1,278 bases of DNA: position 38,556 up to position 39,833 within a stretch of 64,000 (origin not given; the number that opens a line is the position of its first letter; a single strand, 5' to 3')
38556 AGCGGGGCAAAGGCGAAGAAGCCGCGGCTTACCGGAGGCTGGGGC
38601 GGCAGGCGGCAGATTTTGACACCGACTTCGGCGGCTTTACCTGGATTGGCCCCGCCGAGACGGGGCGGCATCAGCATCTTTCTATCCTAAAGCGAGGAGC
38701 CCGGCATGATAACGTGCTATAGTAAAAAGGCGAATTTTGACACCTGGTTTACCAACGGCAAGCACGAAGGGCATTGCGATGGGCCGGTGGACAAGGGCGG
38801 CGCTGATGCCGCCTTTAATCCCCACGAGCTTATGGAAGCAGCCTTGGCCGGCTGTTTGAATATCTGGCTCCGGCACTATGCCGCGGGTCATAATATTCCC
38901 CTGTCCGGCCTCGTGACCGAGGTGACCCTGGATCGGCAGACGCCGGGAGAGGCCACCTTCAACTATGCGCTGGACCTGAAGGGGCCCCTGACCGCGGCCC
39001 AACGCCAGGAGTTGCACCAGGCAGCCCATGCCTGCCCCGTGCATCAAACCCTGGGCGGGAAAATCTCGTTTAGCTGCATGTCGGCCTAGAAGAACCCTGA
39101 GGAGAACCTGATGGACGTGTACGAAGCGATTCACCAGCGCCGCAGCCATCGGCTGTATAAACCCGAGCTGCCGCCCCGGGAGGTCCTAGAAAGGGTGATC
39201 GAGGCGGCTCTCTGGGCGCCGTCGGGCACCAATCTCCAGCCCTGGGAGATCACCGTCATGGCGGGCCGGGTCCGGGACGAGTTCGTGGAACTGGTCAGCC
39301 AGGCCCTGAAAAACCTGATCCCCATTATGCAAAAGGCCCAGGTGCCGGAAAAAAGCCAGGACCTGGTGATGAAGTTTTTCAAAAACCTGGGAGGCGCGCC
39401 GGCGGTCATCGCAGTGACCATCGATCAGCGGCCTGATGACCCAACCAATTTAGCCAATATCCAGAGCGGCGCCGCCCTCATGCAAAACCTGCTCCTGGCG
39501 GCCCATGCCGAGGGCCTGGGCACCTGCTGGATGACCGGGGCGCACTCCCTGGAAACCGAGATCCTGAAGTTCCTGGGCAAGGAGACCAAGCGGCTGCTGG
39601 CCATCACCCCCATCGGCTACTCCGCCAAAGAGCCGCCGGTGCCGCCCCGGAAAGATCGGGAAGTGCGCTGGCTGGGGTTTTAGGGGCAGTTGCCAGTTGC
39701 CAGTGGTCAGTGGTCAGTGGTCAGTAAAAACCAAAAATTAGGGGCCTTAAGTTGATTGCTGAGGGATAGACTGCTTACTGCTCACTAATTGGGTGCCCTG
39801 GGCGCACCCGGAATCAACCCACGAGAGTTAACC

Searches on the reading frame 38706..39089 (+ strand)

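Call 75: search_protein_families(library=pfam, proteins=[window:38706-39089:+], max_evalue=0.00001)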
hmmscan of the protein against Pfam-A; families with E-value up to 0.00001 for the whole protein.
window:38706-39089:+ (127 aa): 1 family
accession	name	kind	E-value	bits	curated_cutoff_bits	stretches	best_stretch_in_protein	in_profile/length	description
PF02566.24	OsmC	-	1.7e-15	57.7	27.5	1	33-123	2-98/100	OsmC-like protein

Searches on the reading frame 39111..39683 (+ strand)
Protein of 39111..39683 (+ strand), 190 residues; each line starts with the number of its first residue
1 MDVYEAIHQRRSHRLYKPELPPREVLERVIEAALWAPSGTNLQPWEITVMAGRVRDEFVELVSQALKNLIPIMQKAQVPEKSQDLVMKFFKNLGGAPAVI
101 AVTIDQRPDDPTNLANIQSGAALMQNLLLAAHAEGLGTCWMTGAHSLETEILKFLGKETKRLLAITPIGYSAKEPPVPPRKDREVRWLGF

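Call 75: search_protein_families(library=pfam, proteins=[window:39111-39683:+], max_evalue=0.00001)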
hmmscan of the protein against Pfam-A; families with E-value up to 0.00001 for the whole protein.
window:39111-39683:+ (190 aa): 2 families
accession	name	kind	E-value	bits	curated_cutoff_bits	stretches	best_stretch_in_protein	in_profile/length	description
PF00881.29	Nitroreductase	-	8.8e-35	120.8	23.5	1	7-170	1-167/167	Nitroreductase family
PF14512.11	TM1586_NiRdase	-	1.1e-12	48.4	27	0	123-175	87-137/215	Putative TM nitroreductase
